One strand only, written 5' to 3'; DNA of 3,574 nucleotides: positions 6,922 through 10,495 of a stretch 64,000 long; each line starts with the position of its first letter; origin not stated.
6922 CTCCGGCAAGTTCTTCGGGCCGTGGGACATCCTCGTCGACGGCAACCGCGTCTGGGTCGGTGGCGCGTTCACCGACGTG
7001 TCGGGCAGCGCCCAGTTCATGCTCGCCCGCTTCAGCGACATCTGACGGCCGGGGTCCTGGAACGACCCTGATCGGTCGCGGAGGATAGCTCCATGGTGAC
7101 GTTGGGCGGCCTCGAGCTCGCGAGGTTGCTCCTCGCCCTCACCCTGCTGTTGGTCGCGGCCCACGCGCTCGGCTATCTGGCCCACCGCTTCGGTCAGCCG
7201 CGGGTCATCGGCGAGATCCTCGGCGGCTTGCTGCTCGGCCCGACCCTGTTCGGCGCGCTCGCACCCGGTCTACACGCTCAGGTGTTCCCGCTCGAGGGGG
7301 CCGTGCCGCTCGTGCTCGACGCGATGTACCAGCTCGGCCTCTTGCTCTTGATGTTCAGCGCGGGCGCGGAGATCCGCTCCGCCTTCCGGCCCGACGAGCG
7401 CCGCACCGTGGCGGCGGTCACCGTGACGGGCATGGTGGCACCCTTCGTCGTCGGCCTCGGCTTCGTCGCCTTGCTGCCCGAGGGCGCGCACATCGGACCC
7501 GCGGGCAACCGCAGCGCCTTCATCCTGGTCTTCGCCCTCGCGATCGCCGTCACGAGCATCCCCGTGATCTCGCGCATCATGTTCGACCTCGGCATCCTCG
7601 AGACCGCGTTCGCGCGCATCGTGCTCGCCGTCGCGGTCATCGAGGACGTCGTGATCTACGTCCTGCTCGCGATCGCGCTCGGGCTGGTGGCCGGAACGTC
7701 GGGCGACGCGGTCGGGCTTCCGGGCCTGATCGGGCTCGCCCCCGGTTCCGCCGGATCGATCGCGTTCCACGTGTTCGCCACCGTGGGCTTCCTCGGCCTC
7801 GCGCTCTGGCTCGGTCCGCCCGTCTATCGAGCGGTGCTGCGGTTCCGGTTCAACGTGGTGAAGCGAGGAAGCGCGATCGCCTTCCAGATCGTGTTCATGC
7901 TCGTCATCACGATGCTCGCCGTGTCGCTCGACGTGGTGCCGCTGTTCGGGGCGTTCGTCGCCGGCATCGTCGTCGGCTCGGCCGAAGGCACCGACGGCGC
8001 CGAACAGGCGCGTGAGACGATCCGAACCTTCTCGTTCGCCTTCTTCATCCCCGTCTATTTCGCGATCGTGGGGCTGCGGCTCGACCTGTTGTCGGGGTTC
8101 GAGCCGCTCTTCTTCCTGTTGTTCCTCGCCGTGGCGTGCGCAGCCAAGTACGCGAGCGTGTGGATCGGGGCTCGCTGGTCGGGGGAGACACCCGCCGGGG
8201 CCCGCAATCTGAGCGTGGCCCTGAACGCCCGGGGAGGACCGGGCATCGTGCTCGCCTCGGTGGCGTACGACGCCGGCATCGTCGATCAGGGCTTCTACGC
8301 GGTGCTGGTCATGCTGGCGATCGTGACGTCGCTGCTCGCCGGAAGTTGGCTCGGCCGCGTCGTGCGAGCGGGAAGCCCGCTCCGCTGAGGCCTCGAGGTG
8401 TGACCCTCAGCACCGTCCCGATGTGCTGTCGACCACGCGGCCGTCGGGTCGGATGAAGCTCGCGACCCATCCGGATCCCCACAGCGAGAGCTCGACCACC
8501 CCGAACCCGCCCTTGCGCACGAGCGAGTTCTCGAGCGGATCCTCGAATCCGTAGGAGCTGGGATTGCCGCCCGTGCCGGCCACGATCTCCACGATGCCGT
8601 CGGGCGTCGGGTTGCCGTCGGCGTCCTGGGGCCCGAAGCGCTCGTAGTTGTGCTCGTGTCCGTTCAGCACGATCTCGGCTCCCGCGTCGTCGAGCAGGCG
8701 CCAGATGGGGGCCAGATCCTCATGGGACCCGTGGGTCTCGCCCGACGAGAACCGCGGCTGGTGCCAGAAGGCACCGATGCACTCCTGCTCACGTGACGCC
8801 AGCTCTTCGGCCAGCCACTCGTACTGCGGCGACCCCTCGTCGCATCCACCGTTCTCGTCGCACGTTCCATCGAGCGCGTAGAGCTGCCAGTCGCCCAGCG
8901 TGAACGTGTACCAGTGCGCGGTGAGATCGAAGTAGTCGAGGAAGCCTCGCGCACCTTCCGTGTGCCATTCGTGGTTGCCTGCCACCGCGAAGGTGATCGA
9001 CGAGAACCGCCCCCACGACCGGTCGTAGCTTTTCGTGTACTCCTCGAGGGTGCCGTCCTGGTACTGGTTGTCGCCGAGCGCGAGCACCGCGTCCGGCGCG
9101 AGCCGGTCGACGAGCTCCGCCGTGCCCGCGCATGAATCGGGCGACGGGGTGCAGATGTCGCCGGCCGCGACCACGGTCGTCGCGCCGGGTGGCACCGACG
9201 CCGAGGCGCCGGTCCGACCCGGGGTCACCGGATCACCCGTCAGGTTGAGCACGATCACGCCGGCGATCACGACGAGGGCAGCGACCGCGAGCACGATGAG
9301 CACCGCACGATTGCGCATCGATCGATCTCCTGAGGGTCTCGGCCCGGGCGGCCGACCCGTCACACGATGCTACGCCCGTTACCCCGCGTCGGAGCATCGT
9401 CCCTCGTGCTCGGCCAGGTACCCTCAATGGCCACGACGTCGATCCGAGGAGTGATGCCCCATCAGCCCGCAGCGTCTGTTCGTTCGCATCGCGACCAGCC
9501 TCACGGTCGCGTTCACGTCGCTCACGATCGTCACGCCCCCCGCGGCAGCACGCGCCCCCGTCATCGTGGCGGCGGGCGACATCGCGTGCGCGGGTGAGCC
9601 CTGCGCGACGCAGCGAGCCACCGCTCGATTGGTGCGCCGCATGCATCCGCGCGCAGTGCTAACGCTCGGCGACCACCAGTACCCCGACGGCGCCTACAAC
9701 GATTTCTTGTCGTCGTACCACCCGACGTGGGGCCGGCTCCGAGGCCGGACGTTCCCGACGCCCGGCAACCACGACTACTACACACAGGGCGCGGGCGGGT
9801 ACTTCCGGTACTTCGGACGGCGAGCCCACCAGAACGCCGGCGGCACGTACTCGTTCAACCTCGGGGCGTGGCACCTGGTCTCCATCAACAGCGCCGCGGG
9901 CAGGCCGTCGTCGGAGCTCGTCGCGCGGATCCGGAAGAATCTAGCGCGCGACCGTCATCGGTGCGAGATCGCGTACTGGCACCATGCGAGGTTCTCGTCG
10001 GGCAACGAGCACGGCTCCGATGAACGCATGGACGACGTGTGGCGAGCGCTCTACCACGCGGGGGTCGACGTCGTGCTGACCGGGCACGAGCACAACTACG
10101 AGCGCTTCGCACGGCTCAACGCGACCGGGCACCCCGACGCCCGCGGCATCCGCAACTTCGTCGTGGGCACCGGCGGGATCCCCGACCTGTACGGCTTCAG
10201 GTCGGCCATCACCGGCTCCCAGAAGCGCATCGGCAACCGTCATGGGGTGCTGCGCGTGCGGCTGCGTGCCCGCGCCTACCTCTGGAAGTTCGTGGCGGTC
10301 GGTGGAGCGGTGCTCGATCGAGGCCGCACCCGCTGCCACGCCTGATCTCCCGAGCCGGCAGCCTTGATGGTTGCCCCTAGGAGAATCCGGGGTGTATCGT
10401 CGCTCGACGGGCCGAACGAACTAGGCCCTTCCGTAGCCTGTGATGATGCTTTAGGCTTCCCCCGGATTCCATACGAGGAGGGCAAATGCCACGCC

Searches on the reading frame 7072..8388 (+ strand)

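Call 33: search_protein_families(library=pfam, proteins=[window:7072-8388:+], max_evalue=0.00001)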
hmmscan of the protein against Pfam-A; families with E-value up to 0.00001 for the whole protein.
window:7072-8388:+ (438 aa): 1 family
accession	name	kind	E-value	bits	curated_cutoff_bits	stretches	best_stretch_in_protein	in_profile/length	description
PF00999.27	Na_H_Exchanger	-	2.1e-42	145.8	26.2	1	31-432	5-374/375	Sodium/hydrogen exchanger, transmembrane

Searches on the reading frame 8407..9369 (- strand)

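Call 33: search_protein_families(library=pfam, proteins=[window:8407-9369:-], max_evalue=0.00001)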
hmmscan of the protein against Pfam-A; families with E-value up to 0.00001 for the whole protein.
window:8407-9369:- (320 aa): 1 family
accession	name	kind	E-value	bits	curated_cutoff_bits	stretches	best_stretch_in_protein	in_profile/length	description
PF00149.33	Metallophos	-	2.4e-14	54.6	21.5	1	65-242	2-191/191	Calcineurin-like phosphoesterase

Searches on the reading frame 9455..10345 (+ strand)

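Call 34: search_protein_families(library=pfam, proteins=[window:9455-10345:+], max_evalue=0.00001)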
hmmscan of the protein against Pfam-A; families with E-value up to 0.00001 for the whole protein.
window:9455-10345:+ (296 aa): 1 family
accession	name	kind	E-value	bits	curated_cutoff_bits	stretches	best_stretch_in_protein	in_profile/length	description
PF00149.33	Metallophos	-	5.4e-10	40.5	21.5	1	37-215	3-191/191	Calcineurin-like phosphoesterase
